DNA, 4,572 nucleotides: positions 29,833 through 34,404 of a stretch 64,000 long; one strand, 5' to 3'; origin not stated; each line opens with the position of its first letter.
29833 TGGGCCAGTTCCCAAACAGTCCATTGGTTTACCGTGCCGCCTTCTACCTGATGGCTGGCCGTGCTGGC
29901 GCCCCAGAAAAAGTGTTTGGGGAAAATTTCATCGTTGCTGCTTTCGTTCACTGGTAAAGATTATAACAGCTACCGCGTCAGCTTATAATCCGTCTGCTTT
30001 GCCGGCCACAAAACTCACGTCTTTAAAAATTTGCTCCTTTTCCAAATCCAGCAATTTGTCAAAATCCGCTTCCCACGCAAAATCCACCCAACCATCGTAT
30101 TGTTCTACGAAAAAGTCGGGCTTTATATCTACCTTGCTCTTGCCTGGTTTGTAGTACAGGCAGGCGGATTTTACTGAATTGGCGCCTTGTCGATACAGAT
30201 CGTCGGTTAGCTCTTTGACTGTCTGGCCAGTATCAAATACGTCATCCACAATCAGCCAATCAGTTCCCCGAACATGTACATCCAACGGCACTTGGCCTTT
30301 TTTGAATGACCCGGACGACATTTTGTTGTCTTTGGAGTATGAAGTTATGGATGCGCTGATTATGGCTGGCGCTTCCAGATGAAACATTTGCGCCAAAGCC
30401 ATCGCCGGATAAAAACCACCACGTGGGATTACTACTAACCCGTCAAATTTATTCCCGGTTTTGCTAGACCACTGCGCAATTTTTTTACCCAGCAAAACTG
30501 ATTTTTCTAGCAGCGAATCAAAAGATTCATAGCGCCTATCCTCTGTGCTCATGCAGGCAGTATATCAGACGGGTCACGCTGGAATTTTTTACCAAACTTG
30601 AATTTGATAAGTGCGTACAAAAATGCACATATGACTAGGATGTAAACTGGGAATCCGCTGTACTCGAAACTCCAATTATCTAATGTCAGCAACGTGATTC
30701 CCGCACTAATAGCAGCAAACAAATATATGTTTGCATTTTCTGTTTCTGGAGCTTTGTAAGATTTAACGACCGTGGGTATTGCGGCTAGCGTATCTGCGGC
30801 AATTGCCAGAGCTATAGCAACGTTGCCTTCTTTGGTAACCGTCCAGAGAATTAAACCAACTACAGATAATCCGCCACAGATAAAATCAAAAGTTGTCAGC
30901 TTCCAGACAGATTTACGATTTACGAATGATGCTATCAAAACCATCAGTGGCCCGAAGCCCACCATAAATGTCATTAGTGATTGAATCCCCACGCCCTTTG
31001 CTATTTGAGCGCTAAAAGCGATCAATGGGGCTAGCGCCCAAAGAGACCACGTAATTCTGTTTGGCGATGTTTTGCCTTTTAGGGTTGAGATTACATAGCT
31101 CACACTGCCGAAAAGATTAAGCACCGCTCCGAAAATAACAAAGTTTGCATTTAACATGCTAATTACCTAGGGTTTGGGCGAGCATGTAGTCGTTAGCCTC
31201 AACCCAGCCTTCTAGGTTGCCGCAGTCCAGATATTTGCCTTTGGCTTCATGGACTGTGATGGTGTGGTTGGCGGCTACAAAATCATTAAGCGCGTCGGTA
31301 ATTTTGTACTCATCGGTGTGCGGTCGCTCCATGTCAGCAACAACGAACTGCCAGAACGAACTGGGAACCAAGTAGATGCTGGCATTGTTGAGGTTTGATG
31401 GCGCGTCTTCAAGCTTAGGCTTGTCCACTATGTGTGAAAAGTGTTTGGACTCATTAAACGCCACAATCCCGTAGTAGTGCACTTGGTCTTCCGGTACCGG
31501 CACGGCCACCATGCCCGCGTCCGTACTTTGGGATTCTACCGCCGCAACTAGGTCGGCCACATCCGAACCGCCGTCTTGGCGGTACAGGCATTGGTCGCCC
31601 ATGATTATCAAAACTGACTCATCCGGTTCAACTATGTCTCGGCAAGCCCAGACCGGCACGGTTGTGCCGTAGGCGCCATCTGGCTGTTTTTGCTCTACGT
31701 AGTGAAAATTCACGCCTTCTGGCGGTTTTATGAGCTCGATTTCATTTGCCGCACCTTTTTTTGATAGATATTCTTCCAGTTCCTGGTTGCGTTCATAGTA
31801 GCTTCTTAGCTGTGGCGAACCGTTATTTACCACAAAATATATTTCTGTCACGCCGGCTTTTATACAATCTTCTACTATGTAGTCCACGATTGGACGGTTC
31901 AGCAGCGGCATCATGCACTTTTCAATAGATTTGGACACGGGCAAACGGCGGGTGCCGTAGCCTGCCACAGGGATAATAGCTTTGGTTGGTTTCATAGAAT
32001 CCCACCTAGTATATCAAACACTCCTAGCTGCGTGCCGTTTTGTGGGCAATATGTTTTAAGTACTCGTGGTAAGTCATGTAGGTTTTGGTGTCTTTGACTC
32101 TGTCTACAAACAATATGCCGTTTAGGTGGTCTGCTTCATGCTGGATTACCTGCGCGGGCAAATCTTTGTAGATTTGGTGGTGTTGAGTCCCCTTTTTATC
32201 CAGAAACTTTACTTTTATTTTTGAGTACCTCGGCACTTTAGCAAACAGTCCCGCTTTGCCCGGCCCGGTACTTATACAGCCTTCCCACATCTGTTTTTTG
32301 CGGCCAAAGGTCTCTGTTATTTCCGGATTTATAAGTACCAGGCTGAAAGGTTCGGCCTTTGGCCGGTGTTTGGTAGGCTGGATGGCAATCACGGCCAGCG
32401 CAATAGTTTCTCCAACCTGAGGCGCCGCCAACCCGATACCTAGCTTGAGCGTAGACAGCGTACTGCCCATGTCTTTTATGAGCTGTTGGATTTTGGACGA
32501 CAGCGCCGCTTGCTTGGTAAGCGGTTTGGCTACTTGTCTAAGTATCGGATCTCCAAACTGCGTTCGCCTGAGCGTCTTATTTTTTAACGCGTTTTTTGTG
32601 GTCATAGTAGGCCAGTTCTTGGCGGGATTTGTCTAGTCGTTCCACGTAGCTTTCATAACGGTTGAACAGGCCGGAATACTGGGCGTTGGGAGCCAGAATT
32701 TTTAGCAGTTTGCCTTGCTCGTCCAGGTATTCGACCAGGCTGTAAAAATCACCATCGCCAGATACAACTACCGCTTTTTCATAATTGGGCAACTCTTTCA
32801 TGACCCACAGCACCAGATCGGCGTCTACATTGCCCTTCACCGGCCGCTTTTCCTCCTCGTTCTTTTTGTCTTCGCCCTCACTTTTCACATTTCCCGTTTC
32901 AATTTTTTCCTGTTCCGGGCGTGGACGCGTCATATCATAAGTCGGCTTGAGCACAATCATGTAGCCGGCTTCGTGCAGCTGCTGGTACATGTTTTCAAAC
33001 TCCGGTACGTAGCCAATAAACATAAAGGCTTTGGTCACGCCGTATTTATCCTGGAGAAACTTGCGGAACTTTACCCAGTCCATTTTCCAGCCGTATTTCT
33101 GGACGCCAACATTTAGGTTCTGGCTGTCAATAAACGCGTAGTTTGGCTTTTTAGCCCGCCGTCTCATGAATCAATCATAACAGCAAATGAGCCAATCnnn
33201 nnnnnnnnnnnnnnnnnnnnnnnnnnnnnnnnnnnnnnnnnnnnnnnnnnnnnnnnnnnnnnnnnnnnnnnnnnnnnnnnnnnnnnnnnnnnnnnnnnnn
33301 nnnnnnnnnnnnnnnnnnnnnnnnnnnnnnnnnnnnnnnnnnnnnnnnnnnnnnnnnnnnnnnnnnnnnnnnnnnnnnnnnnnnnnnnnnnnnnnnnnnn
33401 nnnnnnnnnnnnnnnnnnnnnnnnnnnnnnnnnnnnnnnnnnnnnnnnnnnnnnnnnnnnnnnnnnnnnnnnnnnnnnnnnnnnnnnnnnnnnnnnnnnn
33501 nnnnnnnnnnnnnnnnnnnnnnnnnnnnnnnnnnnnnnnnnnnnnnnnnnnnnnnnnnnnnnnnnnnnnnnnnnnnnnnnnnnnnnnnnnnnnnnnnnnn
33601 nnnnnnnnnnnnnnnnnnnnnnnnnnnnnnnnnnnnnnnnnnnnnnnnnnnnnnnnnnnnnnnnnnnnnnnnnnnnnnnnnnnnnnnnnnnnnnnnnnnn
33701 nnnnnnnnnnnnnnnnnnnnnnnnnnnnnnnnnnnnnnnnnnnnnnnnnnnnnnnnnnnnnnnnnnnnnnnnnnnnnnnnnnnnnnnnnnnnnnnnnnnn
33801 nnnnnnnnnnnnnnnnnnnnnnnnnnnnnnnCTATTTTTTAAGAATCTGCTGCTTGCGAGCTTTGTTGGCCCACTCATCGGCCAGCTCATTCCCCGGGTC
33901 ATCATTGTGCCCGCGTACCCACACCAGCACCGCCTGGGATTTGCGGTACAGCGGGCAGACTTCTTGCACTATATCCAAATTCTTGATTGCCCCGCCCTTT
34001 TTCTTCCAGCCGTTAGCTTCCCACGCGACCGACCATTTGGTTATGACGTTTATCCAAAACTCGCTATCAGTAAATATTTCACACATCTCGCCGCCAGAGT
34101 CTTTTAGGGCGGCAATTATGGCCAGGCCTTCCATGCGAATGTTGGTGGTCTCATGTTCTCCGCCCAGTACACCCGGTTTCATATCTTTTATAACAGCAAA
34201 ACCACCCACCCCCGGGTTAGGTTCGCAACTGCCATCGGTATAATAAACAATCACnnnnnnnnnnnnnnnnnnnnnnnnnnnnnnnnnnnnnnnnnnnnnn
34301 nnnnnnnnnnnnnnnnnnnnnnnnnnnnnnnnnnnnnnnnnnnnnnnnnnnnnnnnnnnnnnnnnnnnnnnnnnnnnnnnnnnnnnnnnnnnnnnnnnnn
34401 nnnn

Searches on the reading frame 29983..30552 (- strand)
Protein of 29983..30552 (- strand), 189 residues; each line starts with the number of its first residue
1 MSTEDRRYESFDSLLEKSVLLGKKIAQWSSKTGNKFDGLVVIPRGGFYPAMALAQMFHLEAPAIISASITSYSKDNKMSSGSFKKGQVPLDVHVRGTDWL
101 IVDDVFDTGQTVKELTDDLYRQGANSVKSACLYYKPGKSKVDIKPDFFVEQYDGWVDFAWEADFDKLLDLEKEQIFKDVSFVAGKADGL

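Call 74: search_protein_families(library=pfam, proteins=[window:29983-30552:-], max_evalue=0.001)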
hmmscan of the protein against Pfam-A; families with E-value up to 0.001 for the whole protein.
window:29983-30552:- (189 aa): 1 family
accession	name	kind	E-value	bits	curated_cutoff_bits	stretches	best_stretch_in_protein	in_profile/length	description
PF00156.33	Pribosyltran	-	1.5e-19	70.3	26.3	1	16-162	7-153/158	Phosphoribosyl transferase domain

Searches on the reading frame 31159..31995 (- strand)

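Call 74: search_protein_families(library=pfam, proteins=[window:31159-31995:-], max_evalue=0.001)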
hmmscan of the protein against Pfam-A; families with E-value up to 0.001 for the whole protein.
window:31159-31995:- (278 aa): 2 families
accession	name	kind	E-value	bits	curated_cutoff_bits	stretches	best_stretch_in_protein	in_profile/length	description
PF00483.29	NTP_transferase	-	3.5e-30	105.8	21.2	1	5-271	1-242/245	Nucleotidyl transferase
PF12804.13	NTP_transf_3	-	0.00015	22.5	27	1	6-172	1-127/160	MobA-like NTP transferase domain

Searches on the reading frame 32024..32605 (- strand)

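Call 74: search_protein_families(library=pfam, proteins=[window:32024-32605:-], max_evalue=0.001)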
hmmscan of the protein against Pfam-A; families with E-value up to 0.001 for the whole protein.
window:32024-32605:- (193 aa): 1 family
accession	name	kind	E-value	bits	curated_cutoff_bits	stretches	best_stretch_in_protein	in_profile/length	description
PF01327.26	Pep_deformylase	-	4.4e-43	147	22.8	1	16-174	6-154/156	Polypeptide deformylase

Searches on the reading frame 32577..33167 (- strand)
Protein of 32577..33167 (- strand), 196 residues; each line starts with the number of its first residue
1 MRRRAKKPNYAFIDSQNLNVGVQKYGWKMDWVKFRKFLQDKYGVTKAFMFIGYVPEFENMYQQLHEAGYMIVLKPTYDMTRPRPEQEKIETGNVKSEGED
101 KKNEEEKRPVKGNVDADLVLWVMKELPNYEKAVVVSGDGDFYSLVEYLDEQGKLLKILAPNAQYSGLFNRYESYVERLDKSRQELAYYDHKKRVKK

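Call 74: search_protein_families(library=pfam, proteins=[window:32577-33167:-], max_evalue=0.001)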
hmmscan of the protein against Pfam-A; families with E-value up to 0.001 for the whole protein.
window:32577-33167:- (196 aa): 1 family
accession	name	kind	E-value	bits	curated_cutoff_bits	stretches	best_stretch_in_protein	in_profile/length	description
PF01936.24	NYN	-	3.7e-12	47.4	24.2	1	12-159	5-124/145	NYN domain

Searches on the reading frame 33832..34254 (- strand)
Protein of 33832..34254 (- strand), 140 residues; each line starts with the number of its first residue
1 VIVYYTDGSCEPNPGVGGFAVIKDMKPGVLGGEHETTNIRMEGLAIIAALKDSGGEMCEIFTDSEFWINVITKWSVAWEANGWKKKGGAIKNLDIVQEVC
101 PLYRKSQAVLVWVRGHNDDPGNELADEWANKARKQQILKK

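Call 74: search_protein_families(library=pfam, proteins=[window:33832-34254:-], max_evalue=0.001)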
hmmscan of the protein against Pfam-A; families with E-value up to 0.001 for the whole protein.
window:33832-34254:- (140 aa): 1 family
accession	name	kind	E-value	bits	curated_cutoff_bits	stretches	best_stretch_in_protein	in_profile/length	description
PF00075.30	RNase_H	-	1.8e-28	99.9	25.8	1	3-132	5-139/141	RNase H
